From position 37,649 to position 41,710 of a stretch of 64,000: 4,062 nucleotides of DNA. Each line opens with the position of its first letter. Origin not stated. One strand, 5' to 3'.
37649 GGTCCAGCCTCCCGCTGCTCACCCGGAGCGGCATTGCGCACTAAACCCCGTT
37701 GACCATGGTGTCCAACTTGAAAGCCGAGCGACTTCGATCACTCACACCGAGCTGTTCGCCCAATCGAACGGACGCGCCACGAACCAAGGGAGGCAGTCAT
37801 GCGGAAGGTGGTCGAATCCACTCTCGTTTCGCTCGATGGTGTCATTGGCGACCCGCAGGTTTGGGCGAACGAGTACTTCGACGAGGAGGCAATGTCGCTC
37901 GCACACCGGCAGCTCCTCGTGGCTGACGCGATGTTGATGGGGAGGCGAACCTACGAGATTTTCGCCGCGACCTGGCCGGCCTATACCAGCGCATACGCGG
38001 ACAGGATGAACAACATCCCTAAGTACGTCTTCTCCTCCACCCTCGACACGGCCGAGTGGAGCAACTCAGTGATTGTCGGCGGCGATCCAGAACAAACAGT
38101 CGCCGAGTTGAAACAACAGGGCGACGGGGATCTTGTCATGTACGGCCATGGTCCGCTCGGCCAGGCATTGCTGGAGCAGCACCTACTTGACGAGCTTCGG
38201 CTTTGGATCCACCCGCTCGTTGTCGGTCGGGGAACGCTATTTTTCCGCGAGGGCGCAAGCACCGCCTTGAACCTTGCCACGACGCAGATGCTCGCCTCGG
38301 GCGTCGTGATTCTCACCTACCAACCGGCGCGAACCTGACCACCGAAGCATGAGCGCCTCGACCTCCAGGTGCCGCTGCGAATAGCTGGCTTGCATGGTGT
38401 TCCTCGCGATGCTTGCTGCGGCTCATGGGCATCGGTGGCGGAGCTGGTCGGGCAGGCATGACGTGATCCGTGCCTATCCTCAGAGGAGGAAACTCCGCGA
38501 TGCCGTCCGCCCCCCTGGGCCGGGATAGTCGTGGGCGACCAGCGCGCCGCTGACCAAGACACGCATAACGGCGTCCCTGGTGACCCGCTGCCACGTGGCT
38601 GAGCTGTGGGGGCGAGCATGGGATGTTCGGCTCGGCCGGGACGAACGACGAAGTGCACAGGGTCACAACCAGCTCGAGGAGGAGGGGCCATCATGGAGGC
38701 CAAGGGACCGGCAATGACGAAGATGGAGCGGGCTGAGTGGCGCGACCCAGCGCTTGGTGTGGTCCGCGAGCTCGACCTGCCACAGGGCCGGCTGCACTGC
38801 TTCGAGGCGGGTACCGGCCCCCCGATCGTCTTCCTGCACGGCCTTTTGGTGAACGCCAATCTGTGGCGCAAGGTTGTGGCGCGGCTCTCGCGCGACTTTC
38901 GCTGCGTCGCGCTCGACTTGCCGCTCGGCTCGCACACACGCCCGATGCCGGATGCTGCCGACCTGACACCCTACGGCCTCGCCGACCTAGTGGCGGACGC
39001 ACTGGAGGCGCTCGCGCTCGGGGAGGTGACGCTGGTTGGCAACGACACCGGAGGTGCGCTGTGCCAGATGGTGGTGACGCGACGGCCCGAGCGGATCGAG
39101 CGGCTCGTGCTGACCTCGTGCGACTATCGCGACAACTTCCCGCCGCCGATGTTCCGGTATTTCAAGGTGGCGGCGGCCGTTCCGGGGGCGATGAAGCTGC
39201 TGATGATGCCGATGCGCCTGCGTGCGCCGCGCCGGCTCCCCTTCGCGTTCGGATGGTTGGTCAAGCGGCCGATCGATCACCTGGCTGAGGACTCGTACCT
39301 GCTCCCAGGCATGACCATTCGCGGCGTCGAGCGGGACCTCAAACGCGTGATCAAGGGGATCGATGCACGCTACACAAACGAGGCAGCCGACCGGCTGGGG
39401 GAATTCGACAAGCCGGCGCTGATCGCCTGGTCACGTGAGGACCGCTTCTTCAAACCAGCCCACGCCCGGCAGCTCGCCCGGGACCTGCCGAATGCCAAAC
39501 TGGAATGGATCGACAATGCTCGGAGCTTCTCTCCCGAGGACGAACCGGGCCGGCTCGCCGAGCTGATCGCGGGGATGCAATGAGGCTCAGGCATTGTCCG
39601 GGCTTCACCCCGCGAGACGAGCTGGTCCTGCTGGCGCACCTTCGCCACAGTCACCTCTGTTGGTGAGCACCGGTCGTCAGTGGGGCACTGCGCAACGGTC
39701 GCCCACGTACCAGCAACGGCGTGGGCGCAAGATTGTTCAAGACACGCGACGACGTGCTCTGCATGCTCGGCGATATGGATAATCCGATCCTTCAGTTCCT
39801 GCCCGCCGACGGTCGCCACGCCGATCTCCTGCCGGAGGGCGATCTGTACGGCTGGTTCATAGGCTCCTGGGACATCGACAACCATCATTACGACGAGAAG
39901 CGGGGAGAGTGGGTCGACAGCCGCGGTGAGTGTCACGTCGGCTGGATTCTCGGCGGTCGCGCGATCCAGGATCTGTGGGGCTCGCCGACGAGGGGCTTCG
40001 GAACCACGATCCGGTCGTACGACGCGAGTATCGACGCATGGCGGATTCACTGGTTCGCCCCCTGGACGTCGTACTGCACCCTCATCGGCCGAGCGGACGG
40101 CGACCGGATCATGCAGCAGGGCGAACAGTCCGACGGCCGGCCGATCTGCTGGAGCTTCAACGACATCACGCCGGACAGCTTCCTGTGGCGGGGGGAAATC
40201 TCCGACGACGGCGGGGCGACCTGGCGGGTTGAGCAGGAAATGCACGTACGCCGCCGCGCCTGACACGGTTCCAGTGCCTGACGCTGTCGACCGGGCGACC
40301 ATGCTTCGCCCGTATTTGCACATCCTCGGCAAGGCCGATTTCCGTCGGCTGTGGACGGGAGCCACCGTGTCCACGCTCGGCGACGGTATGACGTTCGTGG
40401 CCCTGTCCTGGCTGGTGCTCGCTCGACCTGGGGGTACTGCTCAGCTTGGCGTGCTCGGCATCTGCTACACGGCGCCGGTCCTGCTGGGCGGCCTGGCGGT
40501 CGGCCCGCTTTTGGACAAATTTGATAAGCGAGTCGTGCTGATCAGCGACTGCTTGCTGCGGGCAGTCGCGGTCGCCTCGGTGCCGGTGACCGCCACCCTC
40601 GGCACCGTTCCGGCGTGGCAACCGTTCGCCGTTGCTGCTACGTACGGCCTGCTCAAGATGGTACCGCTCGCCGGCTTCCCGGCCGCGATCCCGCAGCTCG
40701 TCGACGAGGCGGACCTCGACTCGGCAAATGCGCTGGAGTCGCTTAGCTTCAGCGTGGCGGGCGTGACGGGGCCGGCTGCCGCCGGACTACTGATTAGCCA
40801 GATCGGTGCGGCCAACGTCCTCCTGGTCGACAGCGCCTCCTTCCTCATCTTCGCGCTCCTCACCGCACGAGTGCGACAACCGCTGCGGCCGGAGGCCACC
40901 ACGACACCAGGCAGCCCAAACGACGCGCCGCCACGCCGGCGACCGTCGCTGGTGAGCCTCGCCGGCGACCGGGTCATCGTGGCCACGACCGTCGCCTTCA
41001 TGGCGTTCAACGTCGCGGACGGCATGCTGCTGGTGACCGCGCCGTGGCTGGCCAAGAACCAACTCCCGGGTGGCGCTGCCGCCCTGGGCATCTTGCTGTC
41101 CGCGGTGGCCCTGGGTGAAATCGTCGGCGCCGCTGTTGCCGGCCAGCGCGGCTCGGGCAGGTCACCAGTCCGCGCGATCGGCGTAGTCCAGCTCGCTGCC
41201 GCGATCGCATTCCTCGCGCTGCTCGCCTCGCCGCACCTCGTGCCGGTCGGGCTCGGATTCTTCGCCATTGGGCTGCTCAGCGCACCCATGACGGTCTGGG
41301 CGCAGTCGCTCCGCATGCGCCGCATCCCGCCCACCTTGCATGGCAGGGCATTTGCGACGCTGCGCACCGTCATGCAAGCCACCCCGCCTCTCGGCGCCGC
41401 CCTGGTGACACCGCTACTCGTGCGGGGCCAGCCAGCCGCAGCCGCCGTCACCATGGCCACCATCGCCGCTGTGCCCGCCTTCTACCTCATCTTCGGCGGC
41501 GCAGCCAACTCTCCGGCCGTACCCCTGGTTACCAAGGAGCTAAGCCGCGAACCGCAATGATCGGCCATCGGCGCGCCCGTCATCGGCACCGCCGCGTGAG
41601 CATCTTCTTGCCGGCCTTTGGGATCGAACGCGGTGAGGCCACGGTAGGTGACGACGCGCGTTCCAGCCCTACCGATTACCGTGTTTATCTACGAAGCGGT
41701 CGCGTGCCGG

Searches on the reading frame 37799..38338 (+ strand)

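Call 13: search_protein_families(library=pfam, proteins=[window:37799-38338:+], max_evalue=0.001)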
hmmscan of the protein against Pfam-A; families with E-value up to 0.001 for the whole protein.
window:37799-38338:+ (179 aa): 1 family
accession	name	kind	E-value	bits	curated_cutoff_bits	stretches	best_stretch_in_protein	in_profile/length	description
PF01872.23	RibD_C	-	5.8e-22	78.9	24.1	1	3-170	2-196/197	RibD C-terminal domain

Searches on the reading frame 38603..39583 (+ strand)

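Call 13: search_protein_families(library=pfam, proteins=[window:38603-39583:+], max_evalue=0.001)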
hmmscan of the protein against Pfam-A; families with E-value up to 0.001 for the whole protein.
window:38603-39583:+ (326 aa): 4 families
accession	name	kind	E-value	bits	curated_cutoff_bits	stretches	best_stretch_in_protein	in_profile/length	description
PF00561.26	Abhydrolase_1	-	3.5e-25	89.5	25.8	1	73-314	1-244/245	alpha/beta hydrolase fold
PF12697.13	Abhydrolase_6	-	2.1e-16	61.7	26.3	1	75-320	1-216/217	Alpha/beta hydrolase family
PF12146.15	Hydrolase_4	-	3.2e-06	27.1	27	1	130-305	66-229/239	Serine aminopeptidase, S33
PF06564.18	CBP_BcsQ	-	0.00092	19.2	21.3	0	31-110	53-127/234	Cellulose biosynthesis protein BcsQ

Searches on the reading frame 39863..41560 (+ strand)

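Call 58: search_protein_families(library=pfam, proteins=[window:39863-41560:+], max_evalue=0.00001)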
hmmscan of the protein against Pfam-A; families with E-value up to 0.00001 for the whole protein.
window:39863-41560:+ (565 aa): 2 families
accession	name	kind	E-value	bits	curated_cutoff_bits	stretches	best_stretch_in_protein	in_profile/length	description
PF05977.19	MFS_3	-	2.9e-24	85.9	27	1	157-505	9-353/524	Transmembrane secretion effector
PF07690.21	MFS_1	-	2.2e-22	79.9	33.4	1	163-510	1-345/347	Major Facilitator Superfamily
